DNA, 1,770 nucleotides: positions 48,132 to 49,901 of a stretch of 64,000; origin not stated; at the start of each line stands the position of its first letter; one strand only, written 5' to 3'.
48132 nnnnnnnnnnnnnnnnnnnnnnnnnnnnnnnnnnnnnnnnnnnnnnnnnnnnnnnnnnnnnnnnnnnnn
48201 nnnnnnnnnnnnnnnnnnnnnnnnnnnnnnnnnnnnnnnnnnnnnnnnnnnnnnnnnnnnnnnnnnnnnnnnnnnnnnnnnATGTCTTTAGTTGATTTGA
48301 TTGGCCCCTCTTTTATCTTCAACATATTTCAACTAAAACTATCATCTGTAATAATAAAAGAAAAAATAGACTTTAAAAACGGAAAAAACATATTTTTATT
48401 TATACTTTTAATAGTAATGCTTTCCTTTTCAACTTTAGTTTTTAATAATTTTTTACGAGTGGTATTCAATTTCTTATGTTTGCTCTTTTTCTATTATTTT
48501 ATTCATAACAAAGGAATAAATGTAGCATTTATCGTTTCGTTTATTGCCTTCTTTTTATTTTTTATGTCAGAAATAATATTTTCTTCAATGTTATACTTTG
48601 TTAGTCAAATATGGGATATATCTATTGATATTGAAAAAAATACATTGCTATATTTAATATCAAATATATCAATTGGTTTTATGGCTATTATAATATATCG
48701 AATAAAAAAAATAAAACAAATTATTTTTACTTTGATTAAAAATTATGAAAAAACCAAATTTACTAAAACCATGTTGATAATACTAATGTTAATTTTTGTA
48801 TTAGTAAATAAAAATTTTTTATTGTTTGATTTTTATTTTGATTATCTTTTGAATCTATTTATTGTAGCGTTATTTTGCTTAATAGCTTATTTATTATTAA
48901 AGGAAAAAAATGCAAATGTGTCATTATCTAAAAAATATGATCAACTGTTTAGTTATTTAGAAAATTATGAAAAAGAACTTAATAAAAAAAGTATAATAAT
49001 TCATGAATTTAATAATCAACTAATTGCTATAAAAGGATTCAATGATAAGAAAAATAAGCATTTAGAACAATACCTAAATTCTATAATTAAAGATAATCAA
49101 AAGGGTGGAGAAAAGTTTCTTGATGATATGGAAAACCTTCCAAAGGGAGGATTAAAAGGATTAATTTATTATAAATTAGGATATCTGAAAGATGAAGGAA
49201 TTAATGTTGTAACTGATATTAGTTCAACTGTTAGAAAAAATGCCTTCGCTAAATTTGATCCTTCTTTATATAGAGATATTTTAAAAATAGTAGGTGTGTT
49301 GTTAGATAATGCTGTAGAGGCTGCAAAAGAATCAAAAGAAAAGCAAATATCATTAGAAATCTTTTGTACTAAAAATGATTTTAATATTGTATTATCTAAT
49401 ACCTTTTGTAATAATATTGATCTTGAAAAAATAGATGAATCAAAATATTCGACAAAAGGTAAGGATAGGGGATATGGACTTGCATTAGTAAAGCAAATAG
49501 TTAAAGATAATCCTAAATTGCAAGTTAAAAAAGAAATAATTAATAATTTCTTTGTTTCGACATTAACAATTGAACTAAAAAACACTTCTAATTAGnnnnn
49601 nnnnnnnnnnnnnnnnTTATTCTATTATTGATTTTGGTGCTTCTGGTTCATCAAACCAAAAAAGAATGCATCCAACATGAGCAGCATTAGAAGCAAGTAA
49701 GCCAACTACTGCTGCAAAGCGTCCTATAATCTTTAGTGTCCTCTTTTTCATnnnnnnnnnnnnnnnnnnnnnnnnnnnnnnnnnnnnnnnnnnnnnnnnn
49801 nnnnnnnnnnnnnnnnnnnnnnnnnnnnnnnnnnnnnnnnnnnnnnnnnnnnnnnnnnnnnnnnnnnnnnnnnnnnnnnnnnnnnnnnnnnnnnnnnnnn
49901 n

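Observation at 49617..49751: Unannotated 44-aa AgrD precursor (below the ORF-caller cutoff)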

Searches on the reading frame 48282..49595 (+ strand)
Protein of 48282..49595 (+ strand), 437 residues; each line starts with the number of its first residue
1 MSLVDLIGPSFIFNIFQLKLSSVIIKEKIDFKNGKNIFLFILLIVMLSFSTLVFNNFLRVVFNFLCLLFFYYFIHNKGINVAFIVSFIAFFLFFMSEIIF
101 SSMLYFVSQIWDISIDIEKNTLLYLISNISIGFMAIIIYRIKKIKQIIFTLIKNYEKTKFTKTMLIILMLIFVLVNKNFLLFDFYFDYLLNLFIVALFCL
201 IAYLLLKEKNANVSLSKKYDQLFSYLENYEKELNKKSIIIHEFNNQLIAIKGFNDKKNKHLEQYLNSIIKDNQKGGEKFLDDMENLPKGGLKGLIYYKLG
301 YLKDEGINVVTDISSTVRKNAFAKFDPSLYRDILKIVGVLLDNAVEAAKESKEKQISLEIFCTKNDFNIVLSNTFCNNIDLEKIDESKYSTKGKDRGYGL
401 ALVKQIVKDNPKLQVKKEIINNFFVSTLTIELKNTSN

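Call 4: search_protein_families(library=pfam, proteins=[window:48282-49595:+], max_evalue=10)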
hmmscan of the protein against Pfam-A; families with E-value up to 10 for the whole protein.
window:48282-49595:+ (437 aa): 4 families
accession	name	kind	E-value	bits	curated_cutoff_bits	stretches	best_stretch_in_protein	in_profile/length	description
PF14501.12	HATPase_c_5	-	1.5e-12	47.8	22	1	332-430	5-101/102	GHKL domain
PF02518.31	HATPase_c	-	2e-05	25.4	26.4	1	332-408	5-85/111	Histidine kinase-, DNA gyrase B-, and HSP90-like ATPase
PF13581.12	HATPase_c_2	-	0.0075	16.7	27.4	1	324-409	23-111/127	Histidine kinase-like ATPase domain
PF19529.4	DUF6057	-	3.8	6.7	29.8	1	32-184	98-254/569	Family of unknown function (DUF6057)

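Call 5: search_protein_families(library=ncbifam, proteins=[window:48282-49595:+], max_evalue=10)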
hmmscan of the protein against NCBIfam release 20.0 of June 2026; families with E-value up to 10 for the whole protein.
window:48282-49595:+ (437 aa): 5 families
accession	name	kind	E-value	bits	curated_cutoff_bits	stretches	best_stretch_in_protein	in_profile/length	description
NF008298.1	PRK11086.1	subfamily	4.1e-20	71.7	520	1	223-418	323-512/529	DcuS/MalK family sensor histidine kinase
NF038334.1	malate_HK_MalK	exception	2.2e-16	59.6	800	1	240-409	337-502/533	malate sensor histidine kinase MalK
NF046015.1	HisKinAgrCStaph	equivalog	3.9e-15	56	500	1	15-426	3-412/414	quorum-sensing sensor histidine kinase AgrC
NF008468.0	PRK11360.1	equivalog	0.0012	17.3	646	1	241-408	405-584/616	two-component system sensor histidine kinase AtoS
NF007688.0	PRK10364.1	equivalog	0.016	13.9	479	1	339-415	358-435/460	two-component system sensor histidine kinase ZraS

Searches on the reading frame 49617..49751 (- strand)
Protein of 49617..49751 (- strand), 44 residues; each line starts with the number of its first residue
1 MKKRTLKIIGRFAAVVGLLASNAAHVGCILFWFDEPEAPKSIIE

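Call 4: search_protein_families(library=pfam, proteins=[window:49617-49751:-], max_evalue=10)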
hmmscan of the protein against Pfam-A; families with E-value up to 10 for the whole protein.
window:49617-49751:- (44 aa): 1 family
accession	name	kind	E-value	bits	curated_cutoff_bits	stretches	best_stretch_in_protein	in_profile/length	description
PF05931.16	AgrD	-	0.12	12.8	22.7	1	23-41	22-39/45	Staphylococcal AgrD protein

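Call 5: search_protein_families(library=ncbifam, proteins=[window:49617-49751:-], max_evalue=10)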
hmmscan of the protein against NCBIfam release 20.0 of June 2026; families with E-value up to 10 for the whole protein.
window:49617-49751:- (44 aa): 1 family
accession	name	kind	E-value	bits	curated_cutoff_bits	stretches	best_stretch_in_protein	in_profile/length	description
TIGR04223.1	quorum_AgrD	subfamily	1e-05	25.6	19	1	3-42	1-36/38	AgrD family cyclic lactone autoinducer peptide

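Call 6: list_cluster_members(proteins=[window:49617-49751:-, window:49785-50390:-, window:48282-49595:+])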
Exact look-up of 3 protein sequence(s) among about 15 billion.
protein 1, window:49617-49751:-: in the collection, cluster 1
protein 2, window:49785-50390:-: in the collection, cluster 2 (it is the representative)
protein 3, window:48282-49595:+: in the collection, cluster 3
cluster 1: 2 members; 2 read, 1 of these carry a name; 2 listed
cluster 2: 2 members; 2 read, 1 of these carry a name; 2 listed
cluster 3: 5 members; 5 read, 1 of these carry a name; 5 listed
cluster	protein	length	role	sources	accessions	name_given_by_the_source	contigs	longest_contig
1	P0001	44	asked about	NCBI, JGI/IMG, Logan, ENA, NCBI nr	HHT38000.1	MAG TPA: cyclic lactone autoinducer peptide [Mollicutes bacterium] | cyclic lactone autoinducer peptide [Mollicutes bacterium]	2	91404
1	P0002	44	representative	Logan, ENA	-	-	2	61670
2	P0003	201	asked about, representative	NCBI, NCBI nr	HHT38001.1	MAG TPA: accessory regulator AgrB [Mollicutes bacterium] | accessory regulator AgrB [Mollicutes bacterium]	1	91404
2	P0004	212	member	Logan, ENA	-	-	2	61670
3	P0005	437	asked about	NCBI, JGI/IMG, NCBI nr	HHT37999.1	MAG TPA: GHKL domain-containing protein [Mollicutes bacterium] | GHKL domain-containing protein [Mollicutes bacterium]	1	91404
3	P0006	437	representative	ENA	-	-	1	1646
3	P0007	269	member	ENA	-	-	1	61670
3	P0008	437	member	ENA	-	-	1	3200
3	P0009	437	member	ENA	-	-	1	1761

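Call 7: find_homologous_proteins(query=window:49617-49751:-, max_evalue=0.01)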
Query window:49617-49751:- (44 aa): 1 proteins with E <= 0.01 among 1 candidates.
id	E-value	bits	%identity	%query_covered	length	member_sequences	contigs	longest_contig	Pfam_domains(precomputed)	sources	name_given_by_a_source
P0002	5.0e-21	90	98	100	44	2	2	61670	-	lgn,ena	-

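Call 11: find_encoding_contigs(protein=P0002, flank=6000, max_places=4)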
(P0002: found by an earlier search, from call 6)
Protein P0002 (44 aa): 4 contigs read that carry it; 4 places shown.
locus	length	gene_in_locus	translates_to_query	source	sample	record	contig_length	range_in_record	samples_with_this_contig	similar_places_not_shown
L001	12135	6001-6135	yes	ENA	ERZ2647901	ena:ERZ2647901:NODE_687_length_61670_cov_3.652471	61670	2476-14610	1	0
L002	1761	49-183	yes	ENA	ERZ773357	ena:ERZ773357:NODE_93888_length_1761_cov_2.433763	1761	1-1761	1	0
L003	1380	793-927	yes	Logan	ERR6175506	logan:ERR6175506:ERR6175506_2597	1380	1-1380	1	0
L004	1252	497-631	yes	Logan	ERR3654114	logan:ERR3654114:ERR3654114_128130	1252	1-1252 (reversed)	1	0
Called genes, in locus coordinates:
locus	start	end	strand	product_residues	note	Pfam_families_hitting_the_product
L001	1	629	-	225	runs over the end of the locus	-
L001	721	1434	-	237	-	PF12844:HTH_19, PF01381:HTH_3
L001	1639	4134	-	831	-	PF07517:SecA_DEAD, PF00270:DEAD (weak), PF01043:SecA_PP_bind, PF21090:P-loop_SecA, PF07516:SecA_SW, PF02810:SEC-C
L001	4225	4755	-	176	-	PF02482:Ribosomal_S30AE, PF16321:Ribosom_S30AE_C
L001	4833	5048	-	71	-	PF00313:CSD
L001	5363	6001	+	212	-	PF04647:AgrB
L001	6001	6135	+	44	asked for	-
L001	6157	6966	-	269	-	PF02518:HATPase_c (weak), PF14501:HATPase_c_5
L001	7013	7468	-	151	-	-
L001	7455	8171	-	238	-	PF00072:Response_reg, PF04397:LytTR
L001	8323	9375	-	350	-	PF00953:Glycos_transf_4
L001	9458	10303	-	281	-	PF00022:Actin (weak), PF06723:MreB_Mbl, PF00012:HSP70, PF06277:EutA (weak), PF14450:FtsA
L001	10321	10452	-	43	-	PF06723:MreB_Mbl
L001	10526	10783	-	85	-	PF12116:SpoIIID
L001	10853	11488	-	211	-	PF01551:Peptidase_M23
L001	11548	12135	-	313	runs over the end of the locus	PF08486:SpoIID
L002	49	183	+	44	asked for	-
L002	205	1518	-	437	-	PF02518:HATPase_c (faint), PF14501:HATPase_c_5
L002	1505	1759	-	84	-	?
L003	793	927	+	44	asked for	-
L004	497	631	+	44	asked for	-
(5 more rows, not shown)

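Call 18: find_related_loci(query=A2, collection=genome_contigs, flank=4000)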
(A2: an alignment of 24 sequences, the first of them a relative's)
Query A2 (201 aa) in genome_contigs; peptide patterns used: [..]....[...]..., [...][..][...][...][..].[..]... (x = any residue, [..] = any of these).
389 stretches matched a pattern; 354 encode a relative of the query (tblastn E <= 1e-3); the best 80 are kept; 80 distinct loci.
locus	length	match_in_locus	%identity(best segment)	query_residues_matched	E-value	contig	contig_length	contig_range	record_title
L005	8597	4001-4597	62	1-199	5e-78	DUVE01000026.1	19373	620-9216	MAG TPA_asm: Mollicutes bacterium isolate AS08sgBPME_338 54169_AS08, whole genome shotgun sequence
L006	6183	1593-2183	45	1-197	7e-52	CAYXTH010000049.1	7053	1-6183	MAG TPA_asm: uncultured Muribaculaceae bacterium isolate binchicken_co323_95 genome assembly, contig: NODE_12360_length_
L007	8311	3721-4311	44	1-198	2e-50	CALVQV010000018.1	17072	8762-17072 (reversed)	MAG: uncultured Bacilli bacterium isolate BRZ_KF__bin17 genome assembly, contig: BRZ_KF__NODE_4987_length_17072_cov_6.51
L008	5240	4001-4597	44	1-200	7e-50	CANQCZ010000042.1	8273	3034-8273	MAG: uncultured Bacilli bacterium isolate Lapin-005__bin97 genome assembly, contig: Lapin-005__NODE_12153_length_8273_co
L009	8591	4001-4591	42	1-197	2e-48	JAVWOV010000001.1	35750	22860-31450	MAG: Bacilli bacterium isolate CGS3Y1-bin4 NODE_785_length_35750_cov_6.748928, whole genome shotgun sequence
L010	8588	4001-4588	45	1-197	3e-48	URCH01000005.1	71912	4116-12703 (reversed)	uncultured Tenericutes bacterium isolate UMGS872 genome assembly, contig: NODE_44_length_71912_cov_6.54408, whole genome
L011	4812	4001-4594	44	1-200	3e-48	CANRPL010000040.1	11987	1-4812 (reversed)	MAG: uncultured Bacilli bacterium isolate Lapin-018__bin53 genome assembly, contig: Lapin-018__NODE_5102_length_11987_co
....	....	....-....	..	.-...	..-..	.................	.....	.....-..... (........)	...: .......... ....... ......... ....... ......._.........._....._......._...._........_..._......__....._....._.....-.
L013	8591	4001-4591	46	1-197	6e-48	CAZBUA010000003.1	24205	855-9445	MAG TPA_asm: uncultured Muribaculaceae bacterium isolate SRP192927_co8_114 genome assembly, contig: NODE_1616_length_242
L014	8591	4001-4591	43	1-198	7e-48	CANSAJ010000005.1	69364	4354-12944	MAG TPA_asm: uncultured Firmicutes bacterium isolate SRR15510223_bin.34_metawrap_v1.3_MAG genome assembly, contig: NODE.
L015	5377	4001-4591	44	1-198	1e-47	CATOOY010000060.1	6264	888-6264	MAG TPA_asm: uncultured Erysipelotrichaceae bacterium isolate MGG30896_1680015486 genome assembly, contig: SAMEA4643411_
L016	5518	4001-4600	44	1-200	1e-47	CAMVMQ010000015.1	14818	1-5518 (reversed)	MAG TPA_asm: uncultured Bacillales bacterium isolate SRR8387715_bin.84_metaWRAP_v1.3_MAG genome assembly, contig: ERZ142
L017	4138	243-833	43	1-197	1e-47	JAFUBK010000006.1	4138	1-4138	MAG: Bacilli bacterium isolate RGIG4341 Roe_deer_Jejunum-1__c8680, whole genome shotgun sequence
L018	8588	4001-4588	44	1-197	4e-47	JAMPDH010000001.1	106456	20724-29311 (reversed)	MAG: Clostridium sp. isolate NALB_7821b_8 Scaffold_#1__SCF_001___106456_bp, whole genome shotgun sequence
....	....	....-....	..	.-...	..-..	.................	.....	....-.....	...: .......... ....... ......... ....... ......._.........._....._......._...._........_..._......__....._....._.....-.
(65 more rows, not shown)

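Call 19: search_protein_representatives(protein=window:49617-49751:-)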
Query: 44 residues. Proteins with E-value up to 0.001 (for the whole library): 9; up to 1e-10: 2; up to 1e-30: 1. The best 9 are listed.
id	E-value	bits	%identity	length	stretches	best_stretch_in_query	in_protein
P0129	2.2e-46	165.8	39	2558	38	11-42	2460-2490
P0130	2.2e-13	64.5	68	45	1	1-44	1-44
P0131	1.8e-08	49.4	40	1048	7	14-40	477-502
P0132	1.1e-06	43.8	45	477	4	23-38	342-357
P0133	1.5e-06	43.5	41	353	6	17-41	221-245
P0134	1.5e-05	40.4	43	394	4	23-42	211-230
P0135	1.6e-04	37.2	47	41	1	7-44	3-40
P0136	3.7e-04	36.1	48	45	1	1-44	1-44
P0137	7.3e-04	35.2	55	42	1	7-44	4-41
